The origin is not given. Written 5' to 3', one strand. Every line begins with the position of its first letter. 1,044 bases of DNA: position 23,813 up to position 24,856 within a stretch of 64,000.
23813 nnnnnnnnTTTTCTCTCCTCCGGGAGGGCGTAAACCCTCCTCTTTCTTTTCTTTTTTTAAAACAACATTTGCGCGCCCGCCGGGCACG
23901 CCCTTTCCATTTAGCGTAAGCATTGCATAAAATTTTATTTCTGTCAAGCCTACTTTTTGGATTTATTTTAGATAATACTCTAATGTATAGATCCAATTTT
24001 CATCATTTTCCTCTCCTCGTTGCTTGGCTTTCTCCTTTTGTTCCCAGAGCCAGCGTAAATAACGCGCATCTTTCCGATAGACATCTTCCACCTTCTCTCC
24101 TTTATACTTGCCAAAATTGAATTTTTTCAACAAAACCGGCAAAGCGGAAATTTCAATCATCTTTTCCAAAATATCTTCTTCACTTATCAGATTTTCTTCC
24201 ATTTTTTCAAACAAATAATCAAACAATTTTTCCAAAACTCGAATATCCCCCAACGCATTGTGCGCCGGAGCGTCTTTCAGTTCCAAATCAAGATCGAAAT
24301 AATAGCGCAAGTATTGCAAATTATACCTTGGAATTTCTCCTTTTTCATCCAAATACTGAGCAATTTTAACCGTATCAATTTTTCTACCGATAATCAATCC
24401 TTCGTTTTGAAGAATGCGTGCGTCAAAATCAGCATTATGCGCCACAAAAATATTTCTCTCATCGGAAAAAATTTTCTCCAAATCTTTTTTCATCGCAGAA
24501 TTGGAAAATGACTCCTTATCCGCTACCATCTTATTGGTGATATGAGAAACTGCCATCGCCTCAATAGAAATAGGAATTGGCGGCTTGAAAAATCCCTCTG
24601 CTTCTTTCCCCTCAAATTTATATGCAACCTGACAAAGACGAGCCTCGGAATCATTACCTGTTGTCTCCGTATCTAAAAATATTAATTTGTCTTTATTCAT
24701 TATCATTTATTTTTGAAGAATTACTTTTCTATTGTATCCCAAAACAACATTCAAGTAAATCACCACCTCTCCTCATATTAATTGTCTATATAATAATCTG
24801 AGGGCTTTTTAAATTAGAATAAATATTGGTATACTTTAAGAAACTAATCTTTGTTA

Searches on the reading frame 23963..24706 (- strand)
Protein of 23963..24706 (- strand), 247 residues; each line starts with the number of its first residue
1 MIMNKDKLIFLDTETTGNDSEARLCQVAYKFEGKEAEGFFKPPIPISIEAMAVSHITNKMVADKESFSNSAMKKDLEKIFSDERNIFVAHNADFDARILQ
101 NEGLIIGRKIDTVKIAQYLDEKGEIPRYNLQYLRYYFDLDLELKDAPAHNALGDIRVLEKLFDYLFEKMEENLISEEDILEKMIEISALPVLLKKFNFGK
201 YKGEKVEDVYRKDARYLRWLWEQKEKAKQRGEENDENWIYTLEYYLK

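Call 15: search_protein_families(library=ncbifam, proteins=[window:23963-24706:-], max_evalue=1)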
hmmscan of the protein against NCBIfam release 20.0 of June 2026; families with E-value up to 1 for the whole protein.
window:23963-24706:- (247 aa): 24 families
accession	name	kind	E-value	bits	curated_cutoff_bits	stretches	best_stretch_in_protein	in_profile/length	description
NF004963.0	PRK06309.1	equivalog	8.4e-28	97.6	245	1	6-228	2-215/232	DNA polymerase III subunit epsilon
NF005937.0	PRK07983.1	equivalog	3.8e-25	88.3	202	1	39-228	36-206/220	exodeoxyribonuclease X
NF004964.0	PRK06310.1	equivalog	7.3e-19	68.1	236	1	3-221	4-215/250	DNA polymerase III subunit epsilon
NF001688.0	PRK00448.1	equivalog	5.1e-15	54.1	873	1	3-184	420-603/1445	PolC-type DNA polymerase III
TIGR01405.1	polC_Gram_pos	equivalog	5.6e-14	50.8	1043.45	1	8-182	191-367/1211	DNA polymerase III subunit alpha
NF005981.0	PRK08074.1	equivalog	4.1e-13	48.2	789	1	5-200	2-202/931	ATP-dependent DNA helicase DinG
NF005569.0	PRK07246.1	equivalog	8.2e-12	44.2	794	1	5-187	6-185/820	bifunctional DnaQ family exonuclease/ATP-dependent helicase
NF005907.0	PRK07883.1-5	equivalog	3e-11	42.4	454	1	8-181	30-207/584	DEDD exonuclease domain-containing protein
TIGR00573.1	dnaq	subfamily_domain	5.9e-11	42.3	71.5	1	5-173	6-181/217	exonuclease, DNA polymerase III, epsilon subunit family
TIGR01406.1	dnaQ_proteo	equivalog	1.2e-10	41.4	222.7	1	8-171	2-174/231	DNA polymerase III subunit epsilon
TIGR01407.1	dinG_rel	hypoth_equivalog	4.4e-10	38.5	547.7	1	11-187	5-180/889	putative DnaQ family exonuclease/DinG family helicase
NF005289.0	PRK06807.1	equivalog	9.9e-10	38.1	335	1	7-183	9-187/313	3'-5' exonuclease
NF004316.1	PRK05711.1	equivalog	2.2e-09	37.3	196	1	8-120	3-120/234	DNA polymerase III subunit epsilon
NF005906.0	PRK07883.1-4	equivalog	3.8e-09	35.4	495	1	9-171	9-173/563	DEDD exonuclease domain-containing protein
NF006615.0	PRK09182.1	subfamily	1.8e-08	33.5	207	1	7-101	51-151/307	3'-5' exonuclease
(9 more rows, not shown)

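Call 33: find_related_loci(query=window:23963-24706:-, collection=genome_contigs, flank=6000)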
Query window:23963-24706:- (247 aa) in genome_contigs; peptide patterns used: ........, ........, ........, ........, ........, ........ (x = any residue, [..] = any of these).
337 stretches matched a pattern; 220 encode a relative of the query (tblastn E <= 1e-3); the best 80 are kept; 80 distinct loci.
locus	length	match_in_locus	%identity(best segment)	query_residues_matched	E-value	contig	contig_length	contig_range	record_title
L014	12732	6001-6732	85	3-247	1e-140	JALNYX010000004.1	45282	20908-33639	MAG: Candidatus Moraniibacteriota bacterium isolate SO_2017_GW1 bin 259 NODE_3952_length_45282_cov_1.063094_OW334_2017,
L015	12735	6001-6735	83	1-246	1e-138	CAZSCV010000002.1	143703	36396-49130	MAG TPA_asm: uncultured Bdellovibrionales bacterium isolate binchicken_co191_89 genome assembly, contig: NODE_124_length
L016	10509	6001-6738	81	1-246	3e-138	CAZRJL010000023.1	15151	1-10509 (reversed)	MAG TPA_asm: uncultured Bdellovibrionales bacterium isolate binchicken_co220_173 genome assembly, contig: NODE_2518_leng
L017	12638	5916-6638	64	3-246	3e-103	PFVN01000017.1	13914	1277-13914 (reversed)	MAG: Candidatus Moranbacteria bacterium CG_4_9_14_3_um_filter_42_9 CG_4_9_14_3_um_filter_150_scaffold_4417_c, whole geno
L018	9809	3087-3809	64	3-246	9e-103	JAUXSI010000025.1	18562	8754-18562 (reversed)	MAG: Candidatus Moraniibacteriota bacterium isolate C12_metabat.bin.56 C12_k141_670318, whole genome shotgun sequence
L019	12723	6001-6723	64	3-246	9e-103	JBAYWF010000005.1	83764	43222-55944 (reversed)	MAG: Parcubacteria group bacterium isolate SO_2016_LW3_77 scaffold00429_LW162_2016, whole genome shotgun sequence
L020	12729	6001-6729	63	1-246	7e-102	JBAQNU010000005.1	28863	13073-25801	MAG: Candidatus Moraniibacteriota bacterium isolate MFD12002_ilm_asm_bin39 k127_24000, whole genome shotgun sequence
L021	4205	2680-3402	63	3-246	3e-102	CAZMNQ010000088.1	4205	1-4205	MAG TPA_asm: uncultured Bdellovibrionales bacterium isolate SRP118108_co4_325 genome assembly, contig: NODE_27190_length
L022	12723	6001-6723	64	3-246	2e-101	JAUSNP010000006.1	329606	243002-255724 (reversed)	MAG: Candidatus Moraniibacteriota bacterium isolate E19_metabat.bin.91 E19_k141_503813, whole genome shotgun sequence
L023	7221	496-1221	64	3-247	3e-101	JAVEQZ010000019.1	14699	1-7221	MAG: Candidatus Moraniibacteriota bacterium isolate BF_dRep_41 NODE_12720_length_14699_cov_62.565194_Biofilm4, whole gen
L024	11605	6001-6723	63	3-246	2e-100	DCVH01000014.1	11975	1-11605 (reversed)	MAG TPA_asm: Patescibacteria group bacterium UBA2193 UBA2193_contig_38608, whole genome shotgun sequence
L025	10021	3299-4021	64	3-246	5e-100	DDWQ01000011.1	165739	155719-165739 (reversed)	MAG TPA_asm: Candidatus Moranbacteria bacterium UBA2282 UBA2282_contig_5809, whole genome shotgun sequence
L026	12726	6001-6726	64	3-247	1e-99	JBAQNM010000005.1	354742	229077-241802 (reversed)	MAG: Candidatus Moraniibacteriota bacterium isolate MFD12002_ilm_asm_bin53 k127_27580, whole genome shotgun sequence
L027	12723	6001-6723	65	3-246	8e-99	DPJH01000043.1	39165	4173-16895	MAG TPA_asm: Candidatus Moraniibacteriota bacterium isolate UBA8518 contig_87302, whole genome shotgun sequence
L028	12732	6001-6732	63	1-247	1e-98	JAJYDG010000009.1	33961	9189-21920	MAG: bacterium isolate BP9.bin89 NODE_2051_length_33961_cov_1.857747, whole genome shotgun sequence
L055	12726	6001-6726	62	3-247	1e-98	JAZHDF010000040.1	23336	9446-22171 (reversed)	MAG: Candidatus Moraniibacteriota bacterium isolate Bin13Zod NODE_228_length_23336_cov_17.471286, whole genome shotgun s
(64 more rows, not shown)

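Call 71: search_protein_families(library=ncbifam, proteins=[L055:2553-3131:+], max_evalue=0.1)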
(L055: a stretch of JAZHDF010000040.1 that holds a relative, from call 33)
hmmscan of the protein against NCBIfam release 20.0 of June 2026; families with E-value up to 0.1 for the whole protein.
L055:2553-3131:+ (192 aa): 15 families
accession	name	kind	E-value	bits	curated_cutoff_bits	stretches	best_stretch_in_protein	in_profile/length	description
NF038129.1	PEP_NF038129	equivalog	1.4e-07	31.6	65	1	159-189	167-194/194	NF038129 family PEP-CTERM protein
NF033554.9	floc_PepA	equivalog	2.6e-06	27.4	80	1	163-190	234-261/261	flocculation-associated PEP-CTERM protein PepA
TIGR02595.1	PEP_CTERM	domain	5e-06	27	16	1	166-191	1-24/24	PEP-CTERM sorting domain-containing protein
NF041538.1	PEP_EDSA_1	subfamily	5e-06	26.4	100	1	163-189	282-307/307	EDSAP-1 family PEP-CTERM protein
NF033947.0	PEP-cistern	hypoth_equivalog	9.6e-06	25.5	60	1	136-188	147-195/195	cistern family PEP-CTERM protein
NF038125.1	PEP_CTERM_THxN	subfamily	1.7e-05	24.5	85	1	164-189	222-246/246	THxN family PEP-CTERM protein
NF038126.1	PEP_CTERM_FxDxF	subfamily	2.3e-05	24.7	50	1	163-189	139-165/165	FxDxF family PEP-CTERM protein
TIGR03370.1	VPLPA-CTERM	domain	4.6e-05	23.3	25.35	1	166-190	1-25/25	VPLPA-CTERM sorting domain-containing protein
NF041927.1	Xrt_dep_XDP1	equivalog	0.00025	21.1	125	1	154-189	207-242/242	exosortase-dependent surface protein XDP1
NF038119.1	PEP_CTERM_MHFG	equivalog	0.00043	20.7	100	1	152-190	222-260/260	MHFG family PEP-CTERM protein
NF038118.1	PEP_CTERM_CCXG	equivalog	0.00055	19.7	90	1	159-189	169-199/199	CCXG family PEP-CTERM protein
NF038120.1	PEP_CTERM_QFxxD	subfamily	0.00072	19.5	80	1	164-189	191-214/215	NF038120 family PEP-CTERM protein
NF038124.1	PEP_CTERM_TLD_A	exception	0.00077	19.1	100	1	164-190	209-235/235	PEP_CTERM-anchored TLD domain-containing protein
TIGR03901.2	MYXO-CTERM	domain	0.0093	16.3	20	1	168-190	13-33/34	MYXO-CTERM sorting domain-containing protein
NF035926.1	scyF_NHL_VPEP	equivalog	0.057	12.6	350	0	113-187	302-369/376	scytonemin biosynthesis PEP-CTERM protein ScyF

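Call 87: find_homologous_proteins(query=L055:2553-3128:+, max_evalue=0.01)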
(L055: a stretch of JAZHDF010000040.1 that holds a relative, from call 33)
Query L055:2553-3128:+ (192 aa): 397 proteins with E <= 0.01 among 2338 candidates; the best 120 are listed.
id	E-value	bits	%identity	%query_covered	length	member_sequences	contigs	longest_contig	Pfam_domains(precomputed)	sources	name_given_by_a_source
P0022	1.7e-71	258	99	65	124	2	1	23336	PF07589.17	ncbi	ncbi:MAG: PEP-CTERM sorting domain-containing protein [Candidatus Moraniibacteriota bacterium]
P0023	1.1e-52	197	55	99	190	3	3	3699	PF07589.17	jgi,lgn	-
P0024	7.6e-30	122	41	100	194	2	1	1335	PF07589.17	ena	-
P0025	2.9e-21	94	49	54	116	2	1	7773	PF07589.17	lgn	-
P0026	8.8e-11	60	33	99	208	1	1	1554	PF07589.17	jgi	jgi:hypothetical protein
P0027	1.8e-10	59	29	100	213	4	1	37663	PF07589.17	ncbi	-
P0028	1.9e-8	52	43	42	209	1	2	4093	PF07589.17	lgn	-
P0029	4.8e-8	51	42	48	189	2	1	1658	PF07589.17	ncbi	-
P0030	8.2e-7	47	46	46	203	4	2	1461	PF07589.17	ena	-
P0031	1.1e-6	47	53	38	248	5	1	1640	PF07589.17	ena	-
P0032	1.2e-6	47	45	42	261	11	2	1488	PF07589.17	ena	-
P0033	1.4e-6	46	75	19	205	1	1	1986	PF07589.17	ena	-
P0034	1.5e-6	46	81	17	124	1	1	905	PF07589.17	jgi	jgi:hypothetical protein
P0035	1.6e-6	46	67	25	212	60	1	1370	PF07589.17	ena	-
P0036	1.6e-6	46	42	44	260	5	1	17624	PF07589.17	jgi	jgi:hypothetical protein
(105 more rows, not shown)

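Call 88: find_encoding_contigs(protein=P0027, flank=10000, max_places=2)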
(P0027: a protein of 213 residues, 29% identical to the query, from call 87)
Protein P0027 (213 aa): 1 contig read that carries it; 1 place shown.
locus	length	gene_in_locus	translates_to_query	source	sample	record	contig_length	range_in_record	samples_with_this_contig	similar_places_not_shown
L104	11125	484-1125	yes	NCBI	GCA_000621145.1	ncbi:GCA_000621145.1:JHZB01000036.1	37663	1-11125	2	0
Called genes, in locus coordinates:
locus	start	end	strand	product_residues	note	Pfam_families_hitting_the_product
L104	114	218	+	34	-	PF07589:PEP_exosort_dom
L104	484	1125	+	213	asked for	PF07589:PEP_exosort_dom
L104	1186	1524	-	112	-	-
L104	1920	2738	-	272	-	PF07589:PEP_exosort_dom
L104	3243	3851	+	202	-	PF07589:PEP_exosort_dom (weak)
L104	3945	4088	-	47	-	-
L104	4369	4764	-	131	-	PF09656:PGPGW (weak)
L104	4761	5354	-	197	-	PF00881:Nitroreductase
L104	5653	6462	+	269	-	PF19293:CdaA_N, PF02457:DAC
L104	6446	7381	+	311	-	PF07949:YbbR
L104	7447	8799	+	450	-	PF02878:PGM_PMM_I, PF02879:PGM_PMM_II, PF02880:PGM_PMM_III, PF00408:PGM_PMM_IV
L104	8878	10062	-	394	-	PF00155:Aminotran_1_2, PF00266:Aminotran_5 (weak)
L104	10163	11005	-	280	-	PF05099:TerB, PF00226:DnaJ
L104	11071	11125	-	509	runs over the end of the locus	PF02881:SRP54_N, PF13401:AAA_22 (weak), PF00448:SRP54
